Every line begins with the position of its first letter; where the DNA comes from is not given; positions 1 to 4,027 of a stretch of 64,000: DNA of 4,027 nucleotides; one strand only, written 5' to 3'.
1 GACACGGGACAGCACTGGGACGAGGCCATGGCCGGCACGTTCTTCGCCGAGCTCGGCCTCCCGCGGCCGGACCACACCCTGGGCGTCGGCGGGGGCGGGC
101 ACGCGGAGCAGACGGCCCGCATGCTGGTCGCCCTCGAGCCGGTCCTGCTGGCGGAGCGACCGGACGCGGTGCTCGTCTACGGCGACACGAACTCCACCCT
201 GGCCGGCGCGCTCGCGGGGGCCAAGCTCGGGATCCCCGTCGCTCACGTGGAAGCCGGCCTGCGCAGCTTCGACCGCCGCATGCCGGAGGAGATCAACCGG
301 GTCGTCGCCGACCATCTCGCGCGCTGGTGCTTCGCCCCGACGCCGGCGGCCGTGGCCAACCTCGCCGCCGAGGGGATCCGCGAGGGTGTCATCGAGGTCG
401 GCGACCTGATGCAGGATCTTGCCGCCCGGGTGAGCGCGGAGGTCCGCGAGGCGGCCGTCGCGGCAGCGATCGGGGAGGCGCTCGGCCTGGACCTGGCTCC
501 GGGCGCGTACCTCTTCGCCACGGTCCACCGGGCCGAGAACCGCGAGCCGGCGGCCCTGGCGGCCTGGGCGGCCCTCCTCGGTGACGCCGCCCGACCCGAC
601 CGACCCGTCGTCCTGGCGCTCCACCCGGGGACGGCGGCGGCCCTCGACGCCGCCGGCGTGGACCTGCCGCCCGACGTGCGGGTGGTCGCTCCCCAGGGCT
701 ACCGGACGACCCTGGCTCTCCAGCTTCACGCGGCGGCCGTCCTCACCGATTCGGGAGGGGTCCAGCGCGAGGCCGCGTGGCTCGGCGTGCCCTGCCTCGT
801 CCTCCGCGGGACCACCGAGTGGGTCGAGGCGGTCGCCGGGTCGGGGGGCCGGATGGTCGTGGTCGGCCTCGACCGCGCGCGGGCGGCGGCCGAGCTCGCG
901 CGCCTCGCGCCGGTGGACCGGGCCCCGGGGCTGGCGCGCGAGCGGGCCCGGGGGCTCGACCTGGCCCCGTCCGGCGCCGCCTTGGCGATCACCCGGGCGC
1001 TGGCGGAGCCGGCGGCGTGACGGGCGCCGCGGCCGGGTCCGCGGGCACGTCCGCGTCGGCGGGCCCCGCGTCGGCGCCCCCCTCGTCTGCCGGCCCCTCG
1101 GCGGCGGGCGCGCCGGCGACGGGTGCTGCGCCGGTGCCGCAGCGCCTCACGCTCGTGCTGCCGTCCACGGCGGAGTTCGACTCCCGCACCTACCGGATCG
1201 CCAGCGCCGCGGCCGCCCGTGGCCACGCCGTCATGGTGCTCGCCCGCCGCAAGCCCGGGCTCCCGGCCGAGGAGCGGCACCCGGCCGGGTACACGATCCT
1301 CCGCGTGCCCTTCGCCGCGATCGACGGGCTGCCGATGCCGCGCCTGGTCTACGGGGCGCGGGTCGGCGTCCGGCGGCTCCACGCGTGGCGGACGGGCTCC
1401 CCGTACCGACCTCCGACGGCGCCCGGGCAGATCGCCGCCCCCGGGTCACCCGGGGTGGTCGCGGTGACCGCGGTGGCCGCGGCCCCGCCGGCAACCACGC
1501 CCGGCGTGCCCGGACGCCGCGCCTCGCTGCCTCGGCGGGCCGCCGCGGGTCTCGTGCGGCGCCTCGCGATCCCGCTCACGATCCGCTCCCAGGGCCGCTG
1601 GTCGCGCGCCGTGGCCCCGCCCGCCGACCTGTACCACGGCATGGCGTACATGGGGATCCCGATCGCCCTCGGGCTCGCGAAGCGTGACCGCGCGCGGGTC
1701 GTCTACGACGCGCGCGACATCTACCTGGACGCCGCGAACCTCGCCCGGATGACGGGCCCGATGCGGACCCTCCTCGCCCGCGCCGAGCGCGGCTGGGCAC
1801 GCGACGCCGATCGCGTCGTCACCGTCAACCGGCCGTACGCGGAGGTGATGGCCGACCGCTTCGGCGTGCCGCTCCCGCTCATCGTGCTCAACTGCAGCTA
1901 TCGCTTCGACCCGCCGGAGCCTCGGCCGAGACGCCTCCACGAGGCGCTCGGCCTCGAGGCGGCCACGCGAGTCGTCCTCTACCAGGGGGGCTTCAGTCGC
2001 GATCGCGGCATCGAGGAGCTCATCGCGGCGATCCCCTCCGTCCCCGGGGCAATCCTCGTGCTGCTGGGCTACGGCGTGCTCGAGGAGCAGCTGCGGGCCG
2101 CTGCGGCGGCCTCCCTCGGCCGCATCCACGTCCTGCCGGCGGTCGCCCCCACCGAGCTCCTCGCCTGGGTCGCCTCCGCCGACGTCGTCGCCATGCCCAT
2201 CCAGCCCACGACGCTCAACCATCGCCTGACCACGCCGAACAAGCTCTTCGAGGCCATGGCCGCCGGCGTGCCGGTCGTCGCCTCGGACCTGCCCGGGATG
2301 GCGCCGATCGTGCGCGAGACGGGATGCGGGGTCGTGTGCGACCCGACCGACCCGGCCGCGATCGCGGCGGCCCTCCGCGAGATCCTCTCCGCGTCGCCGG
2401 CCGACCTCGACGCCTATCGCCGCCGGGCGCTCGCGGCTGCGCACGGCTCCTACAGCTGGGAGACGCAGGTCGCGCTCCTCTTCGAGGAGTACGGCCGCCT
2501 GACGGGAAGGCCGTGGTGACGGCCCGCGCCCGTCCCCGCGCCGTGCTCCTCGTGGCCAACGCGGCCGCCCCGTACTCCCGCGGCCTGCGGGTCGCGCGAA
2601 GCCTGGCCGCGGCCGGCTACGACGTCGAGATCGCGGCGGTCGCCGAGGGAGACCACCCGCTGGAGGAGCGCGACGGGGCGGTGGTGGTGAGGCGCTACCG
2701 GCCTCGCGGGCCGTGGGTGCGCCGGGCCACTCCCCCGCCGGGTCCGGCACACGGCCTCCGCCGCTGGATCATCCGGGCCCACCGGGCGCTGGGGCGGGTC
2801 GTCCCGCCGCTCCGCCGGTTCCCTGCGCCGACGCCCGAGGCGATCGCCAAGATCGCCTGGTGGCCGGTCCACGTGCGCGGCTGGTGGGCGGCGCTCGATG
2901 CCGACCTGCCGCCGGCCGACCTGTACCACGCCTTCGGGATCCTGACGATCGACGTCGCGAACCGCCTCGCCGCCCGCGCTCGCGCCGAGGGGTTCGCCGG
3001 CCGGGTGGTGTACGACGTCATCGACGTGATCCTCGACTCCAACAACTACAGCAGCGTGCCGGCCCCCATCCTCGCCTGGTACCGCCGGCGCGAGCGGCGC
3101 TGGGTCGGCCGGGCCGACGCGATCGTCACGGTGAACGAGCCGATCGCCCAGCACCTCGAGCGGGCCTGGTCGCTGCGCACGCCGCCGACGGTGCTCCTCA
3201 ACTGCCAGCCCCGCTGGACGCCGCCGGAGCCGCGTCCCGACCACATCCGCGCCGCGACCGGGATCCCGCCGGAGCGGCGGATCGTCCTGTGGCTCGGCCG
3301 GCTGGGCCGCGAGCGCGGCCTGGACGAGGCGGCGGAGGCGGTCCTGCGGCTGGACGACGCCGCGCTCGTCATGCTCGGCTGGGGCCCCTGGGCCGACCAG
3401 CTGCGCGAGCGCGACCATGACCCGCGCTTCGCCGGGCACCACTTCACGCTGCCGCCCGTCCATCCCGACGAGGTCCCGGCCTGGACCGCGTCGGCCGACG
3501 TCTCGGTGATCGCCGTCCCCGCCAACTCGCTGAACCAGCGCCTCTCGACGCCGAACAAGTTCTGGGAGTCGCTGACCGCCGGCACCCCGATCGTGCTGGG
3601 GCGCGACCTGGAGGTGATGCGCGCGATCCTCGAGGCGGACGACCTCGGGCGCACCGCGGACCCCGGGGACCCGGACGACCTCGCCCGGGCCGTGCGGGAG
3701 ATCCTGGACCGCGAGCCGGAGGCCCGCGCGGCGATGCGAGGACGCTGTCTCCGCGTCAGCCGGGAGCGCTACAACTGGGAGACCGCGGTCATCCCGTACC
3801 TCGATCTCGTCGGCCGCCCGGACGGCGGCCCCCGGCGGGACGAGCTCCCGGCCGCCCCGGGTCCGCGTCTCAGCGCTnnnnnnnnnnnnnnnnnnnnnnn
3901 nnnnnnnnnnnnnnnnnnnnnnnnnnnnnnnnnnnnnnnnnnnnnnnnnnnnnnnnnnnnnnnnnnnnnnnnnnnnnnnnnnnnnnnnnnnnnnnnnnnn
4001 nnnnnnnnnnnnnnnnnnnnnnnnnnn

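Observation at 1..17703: About 17.7 kb ABC-transporter-dependent surface glycan locus (WecB, three GT4, Wzm/Wzt, UDP-sugar dehydrogenase, TagF-like, NulO module)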

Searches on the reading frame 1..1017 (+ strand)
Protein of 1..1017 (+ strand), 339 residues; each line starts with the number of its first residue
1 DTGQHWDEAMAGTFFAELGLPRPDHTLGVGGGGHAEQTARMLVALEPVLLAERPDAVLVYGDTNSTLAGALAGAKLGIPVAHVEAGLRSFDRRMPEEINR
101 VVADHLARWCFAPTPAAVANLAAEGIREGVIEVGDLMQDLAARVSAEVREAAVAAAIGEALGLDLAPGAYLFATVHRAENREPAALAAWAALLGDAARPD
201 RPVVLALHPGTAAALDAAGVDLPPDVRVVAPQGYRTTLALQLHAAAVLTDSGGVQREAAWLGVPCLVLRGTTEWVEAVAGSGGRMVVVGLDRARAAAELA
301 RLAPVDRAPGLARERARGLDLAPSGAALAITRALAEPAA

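Call 7: search_protein_families(library=pfam, proteins=[window:1-1017:+])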
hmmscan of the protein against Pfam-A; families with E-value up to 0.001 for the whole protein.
window:1-1017:+ (339 aa): 1 family
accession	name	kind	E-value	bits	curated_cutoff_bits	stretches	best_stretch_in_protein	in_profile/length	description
PF02350.25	Epimerase_2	-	2.7e-84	283.4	30.6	1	2-303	16-317/347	UDP-N-acetylglucosamine 2-epimerase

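Call 10: search_protein_families(library=ncbifam, proteins=[window:1-1017:+], max_evalue=0.01)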
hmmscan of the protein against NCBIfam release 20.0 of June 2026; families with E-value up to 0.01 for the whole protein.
window:1-1017:+ (339 aa): 2 families
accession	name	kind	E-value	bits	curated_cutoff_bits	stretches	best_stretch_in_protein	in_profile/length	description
TIGR00236.1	wecB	equivalog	5e-65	220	210.15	1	2-301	36-331/366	non-hydrolyzing UDP-N-acetylglucosamine 2-epimerase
TIGR03568.1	NeuC_NnaA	equivalog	2e-08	33.5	235.9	1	35-149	75-188/365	UDP-N-acetylglucosamine 2-epimerase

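Call 90: find_homologous_proteins(query=window:1-1017:+, max_evalue=1e-60)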
Query window:1-1017:+ (339 aa): 7671 proteins with E <= 1e-60 among 8000 candidates; the best 120 are listed.
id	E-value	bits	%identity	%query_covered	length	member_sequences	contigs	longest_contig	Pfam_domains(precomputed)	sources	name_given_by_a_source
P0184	7.5e-198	675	96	100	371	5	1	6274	PF02350.26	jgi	jgi:UDP-N-acetylglucosamine 2-epimerase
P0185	8.4e-179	612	89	94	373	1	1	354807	PF02350.26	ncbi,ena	-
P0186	3.1e-168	577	83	88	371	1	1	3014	PF02350.26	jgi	jgi:UDP-GlcNAc3NAcA epimerase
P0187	3.3e-168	577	85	95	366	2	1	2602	PF02350.26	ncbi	ncbi:MAG: UDP-N-acetylglucosamine 2-epimerase (non-hydrolyzing), partial [Chloroflexota bacterium]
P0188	3.5e-165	567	83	89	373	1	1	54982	PF02350.26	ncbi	-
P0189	1.1e-164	566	84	88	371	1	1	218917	PF02350.26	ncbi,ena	-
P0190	9.8e-164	563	84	85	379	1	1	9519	PF02350.26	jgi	jgi:UDP-GlcNAc3NAcA epimerase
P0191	2.9e-163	561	81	100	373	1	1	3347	PF02350.26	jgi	jgi:UDP-GlcNAc3NAcA epimerase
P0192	1.4e-162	559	80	99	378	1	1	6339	PF02350.26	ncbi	-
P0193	1.7e-162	559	85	89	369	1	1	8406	PF02350.26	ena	-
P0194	2.1e-162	558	81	95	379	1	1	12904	PF02350.26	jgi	-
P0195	5.6e-162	557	81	95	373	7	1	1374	PF02350.26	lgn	-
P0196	6.7e-162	557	82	85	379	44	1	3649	PF02350.26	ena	-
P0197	1.0e-161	556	83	88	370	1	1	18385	PF02350.26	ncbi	-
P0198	2.3e-161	555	82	95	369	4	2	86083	PF02350.26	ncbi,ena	-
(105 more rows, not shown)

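Call 91: find_encoding_contigs(protein=P0185, flank=10000, max_places=1)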
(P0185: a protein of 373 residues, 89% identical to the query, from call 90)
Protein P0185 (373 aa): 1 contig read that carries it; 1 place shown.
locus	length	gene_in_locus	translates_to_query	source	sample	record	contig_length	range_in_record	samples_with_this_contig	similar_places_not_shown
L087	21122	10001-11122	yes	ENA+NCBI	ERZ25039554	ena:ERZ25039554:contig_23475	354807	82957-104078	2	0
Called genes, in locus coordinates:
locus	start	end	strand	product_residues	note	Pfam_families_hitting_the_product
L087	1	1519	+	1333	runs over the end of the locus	PF00704:Glyco_hydro_18, PF13585:CHU_C (faint), PF13860:FlgD_ig (faint)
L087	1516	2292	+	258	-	PF00535:Glycos_transf_2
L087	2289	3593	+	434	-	PF13439:Glyco_transf_4 (weak), PF13692:Glyco_trans_1_4, PF00534:Glycos_transf_1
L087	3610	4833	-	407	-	PF11258:DUF3048, PF17479:DUF3048_C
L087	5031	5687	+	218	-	-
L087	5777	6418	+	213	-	PF25084:LbH_EIF2B, PF25087:GMPPB_C (weak), PF00132:Hexapep (weak)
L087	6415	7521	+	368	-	PF01041:DegT_DnrJ_EryC1, PF00155:Aminotran_1_2, PF01053:Cys_Met_Meta_PP (weak), PF01212:Beta_elim_lyase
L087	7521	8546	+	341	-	PF01408:GFO_IDH_MocA, PF22725:GFO_IDH_MocA_C3, PF02894:GFO_IDH_MocA_C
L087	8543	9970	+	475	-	PF01210:NAD_Gly3P_dh_N (weak), PF02737:3HCDH_N (weak), PF03446:NAD_binding_2, PF03721:UDPG_MGDP_dh_N, PF00984:UDPG_MGDP_dh, PF03720:UDPG_MGDP_dh_C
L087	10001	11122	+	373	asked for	PF02350:Epimerase_2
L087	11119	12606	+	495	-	PF13579:Glyco_trans_4_4, PF13439:Glyco_transf_4 (weak), PF00534:Glycos_transf_1, PF13692:Glyco_trans_1_4, PF13524:Glyco_trans_1_2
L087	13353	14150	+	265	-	PF00534:Glycos_transf_1, PF13692:Glyco_trans_1_4, PF13524:Glyco_trans_1_2 (weak)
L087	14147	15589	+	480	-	PF13524:Glyco_trans_1_2 (faint), PF00534:Glycos_transf_1, PF13692:Glyco_trans_1_4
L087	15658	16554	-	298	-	PF13304:AAA_21 (faint), PF13555:AAA_29 (faint), PF00005:ABC_tran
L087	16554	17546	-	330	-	PF01061:ABC2_membrane (weak)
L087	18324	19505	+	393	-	PF13439:Glyco_transf_4, PF13579:Glyco_trans_4_4, PF00534:Glycos_transf_1, PF13692:Glyco_trans_1_4, PF13524:Glyco_trans_1_2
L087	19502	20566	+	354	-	PF00534:Glycos_transf_1, PF13692:Glyco_trans_1_4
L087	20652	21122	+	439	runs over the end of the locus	PF03446:NAD_binding_2 (weak), PF03721:UDPG_MGDP_dh_N, PF03807:F420_oxidored (faint), PF00984:UDPG_MGDP_dh, PF03720:UDPG_MGDP_dh_C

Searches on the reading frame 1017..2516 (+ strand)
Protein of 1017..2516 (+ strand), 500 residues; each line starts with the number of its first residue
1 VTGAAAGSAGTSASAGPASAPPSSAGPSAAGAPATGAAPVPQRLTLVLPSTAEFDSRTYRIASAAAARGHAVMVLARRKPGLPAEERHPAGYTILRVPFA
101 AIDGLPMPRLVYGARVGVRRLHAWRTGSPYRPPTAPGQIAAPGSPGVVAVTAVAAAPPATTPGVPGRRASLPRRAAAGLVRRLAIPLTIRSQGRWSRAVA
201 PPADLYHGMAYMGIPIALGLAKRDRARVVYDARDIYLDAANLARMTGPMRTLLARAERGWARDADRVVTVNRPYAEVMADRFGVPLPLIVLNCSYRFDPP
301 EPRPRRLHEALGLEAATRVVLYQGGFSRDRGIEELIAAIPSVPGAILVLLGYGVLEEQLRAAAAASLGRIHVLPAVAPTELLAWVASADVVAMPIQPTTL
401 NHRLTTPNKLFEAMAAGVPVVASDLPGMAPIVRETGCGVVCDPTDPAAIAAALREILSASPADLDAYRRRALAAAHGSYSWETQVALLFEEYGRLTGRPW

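Call 7: search_protein_families(library=pfam, proteins=[window:1017-2516:+])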
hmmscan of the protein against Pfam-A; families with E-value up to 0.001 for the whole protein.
window:1017-2516:+ (500 aa): 4 families
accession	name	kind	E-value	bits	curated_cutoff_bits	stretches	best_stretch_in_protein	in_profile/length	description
PF13692.12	Glyco_trans_1_4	-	6.8e-23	81.9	27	1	318-458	2-141/142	Glycosyl transferases group 1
PF00534.26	Glycos_transf_1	-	1.5e-19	70.6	26.4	1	308-460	6-159/172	Glycosyl transferases group 1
PF13439.12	Glyco_transf_4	-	2.4e-08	34.6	28.5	0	175-285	47-155/170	Glycosyltransferase Family 4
PF13524.12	Glyco_trans_1_2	-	1.5e-06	28.6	25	1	343-488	13-142/144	Glycosyl transferase-like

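Call 10: search_protein_families(library=ncbifam, proteins=[window:1017-2516:+], max_evalue=0.01)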
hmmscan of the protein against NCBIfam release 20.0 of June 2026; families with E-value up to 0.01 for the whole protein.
window:1017-2516:+ (500 aa): 22 families
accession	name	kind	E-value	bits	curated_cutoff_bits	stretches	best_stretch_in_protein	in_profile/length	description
TIGR04063.1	stp3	hypoth_equivalog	5.1e-23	81.6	442.05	1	213-495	105-395/397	TIGR04063 family PEP-CTERM/XrtA system glycosyltransferase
NF053787.1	GlcN_PG_synth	equivalog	4.9e-18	65.1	480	1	300-496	180-360/361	N-acetylglucosaminyl phosphatidylglycerol synthase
NF007640.0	PRK10307.1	subfamily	6.5e-18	64.8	276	1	212-479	118-391/411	WcaI family glycosyltransferase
TIGR04047.1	MSMEG_0565_glyc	hypoth_equivalog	9.4e-14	51.3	259.85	1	254-488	130-367/373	MSMEG_0565 family glycosyltransferase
NF047684.1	TeichurnBiosyTuaC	equivalog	3.3e-11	42.7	550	1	263-494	164-388/391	teichuronic acid biosynthesis protein TuaC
TIGR03449.1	mycothiol_MshA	equivalog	7.3e-11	41.6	462.5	1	297-494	202-402/406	D-inositol-3-phosphate glycosyltransferase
TIGR03088.1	stp2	hypoth_equivalog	8.2e-09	35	409.05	1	345-486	230-364/374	TIGR03088 family PEP-CTERM/XrtA system glycosyltransferase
TIGR02472.1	sucr_P_syn_N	equivalog_domain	5.4e-08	32.1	576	1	403-486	348-432/439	sucrose-phosphate synthase, putative, glycosyltransferase domain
NF038298.1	EPS_HpsO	equivalog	7.5e-08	31.5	575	1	301-459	186-352/388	hormogonium polysaccharide biosynthesis glycosyltransferase HpsO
NF041876.1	EPS_EpsE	equivalog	1.4e-07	31.1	400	1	369-459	277-361/389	exopolysaccharide biosynthesis GT4 family glycosyltransferase EpsE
TIGR02149.1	glgA_Coryne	subfamily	5e-07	29.2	302.4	1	304-483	191-378/391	glycogen synthase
NF047676.1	TeichurnBiosyTuaH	equivalog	2.3e-06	26.8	550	1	358-475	255-370/384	teichuronic acid biosynthesis protein TuaH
NF012028.0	PRK15484.1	subfamily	2.5e-06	26.8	618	1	311-491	187-373/380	lipopolysaccharide N-acetylglucosaminyltransferase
TIGR03999.1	thiol_BshA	equivalog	3.6e-06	26.2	273.7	1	410-492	289-370/375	N-acetyl-alpha-D-glucosaminyl L-malate synthase BshA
TIGR02095.1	glgA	subfamily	3.6e-05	22.6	328.45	1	305-486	280-468/477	glycogen/starch synthase, ADP-glucose type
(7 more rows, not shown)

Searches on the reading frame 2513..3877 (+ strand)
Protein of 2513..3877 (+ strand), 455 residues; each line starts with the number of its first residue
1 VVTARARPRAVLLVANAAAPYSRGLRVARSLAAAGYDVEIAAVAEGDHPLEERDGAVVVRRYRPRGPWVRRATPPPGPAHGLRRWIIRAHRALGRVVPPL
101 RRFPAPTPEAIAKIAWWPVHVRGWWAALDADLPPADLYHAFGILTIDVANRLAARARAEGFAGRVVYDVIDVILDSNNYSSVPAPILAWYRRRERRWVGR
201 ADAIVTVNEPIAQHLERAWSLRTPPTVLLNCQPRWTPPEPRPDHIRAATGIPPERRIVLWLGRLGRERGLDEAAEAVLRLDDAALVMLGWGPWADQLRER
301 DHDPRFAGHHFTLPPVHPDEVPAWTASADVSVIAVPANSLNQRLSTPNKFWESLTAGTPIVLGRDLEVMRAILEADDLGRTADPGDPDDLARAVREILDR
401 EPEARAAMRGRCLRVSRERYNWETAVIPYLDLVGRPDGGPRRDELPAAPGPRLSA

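Call 7: search_protein_families(library=pfam, proteins=[window:2513-3877:+])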
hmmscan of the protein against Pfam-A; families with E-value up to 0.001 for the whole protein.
window:2513-3877:+ (455 aa): 6 families
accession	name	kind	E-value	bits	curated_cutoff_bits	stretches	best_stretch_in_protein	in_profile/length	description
PF00534.26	Glycos_transf_1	-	6.2e-14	52.3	26.4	1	245-408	5-165/172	Glycosyl transferases group 1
PF13692.12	Glyco_trans_1_4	-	1.5e-12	48.4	27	1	256-399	2-141/142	Glycosyl transferases group 1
PF13439.12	Glyco_transf_4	-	3e-06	27.8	28.5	1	26-227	10-161/170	Glycosyltransferase Family 4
PF20706.3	GT4-conflict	-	4.7e-05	23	26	1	191-426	137-382/385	Family 4 Glycosyltransferase in conflict systems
PF13579.12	Glyco_trans_4_4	-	5e-05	24.1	29.7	1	25-227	8-153/158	Glycosyl transferase 4-like domain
PF13524.12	Glyco_trans_1_2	-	0.00011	22.7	25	1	295-423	26-136/144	Glycosyl transferase-like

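Call 10: search_protein_families(library=ncbifam, proteins=[window:2513-3877:+], max_evalue=0.01)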
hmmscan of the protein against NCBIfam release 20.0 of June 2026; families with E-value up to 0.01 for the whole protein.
window:2513-3877:+ (455 aa): 5 families
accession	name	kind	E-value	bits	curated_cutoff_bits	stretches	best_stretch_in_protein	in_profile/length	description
NF047684.1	TeichurnBiosyTuaC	equivalog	2.6e-09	36.5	550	1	198-332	162-294/391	teichuronic acid biosynthesis protein TuaC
NF007640.0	PRK10307.1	subfamily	1.4e-08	34.1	276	1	240-408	212-379/411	WcaI family glycosyltransferase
NF053787.1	GlcN_PG_synth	equivalog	5.6e-08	32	480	1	237-426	179-349/361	N-acetylglucosaminyl phosphatidylglycerol synthase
TIGR04047.1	MSMEG_0565_glyc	hypoth_equivalog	0.0008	18.6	259.85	1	351-426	294-364/373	MSMEG_0565 family glycosyltransferase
TIGR04007.1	wcaI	equivalog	0.007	15.1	800.45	1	244-288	220-264/407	colanic acid biosynthesis glycosyltransferase WcaI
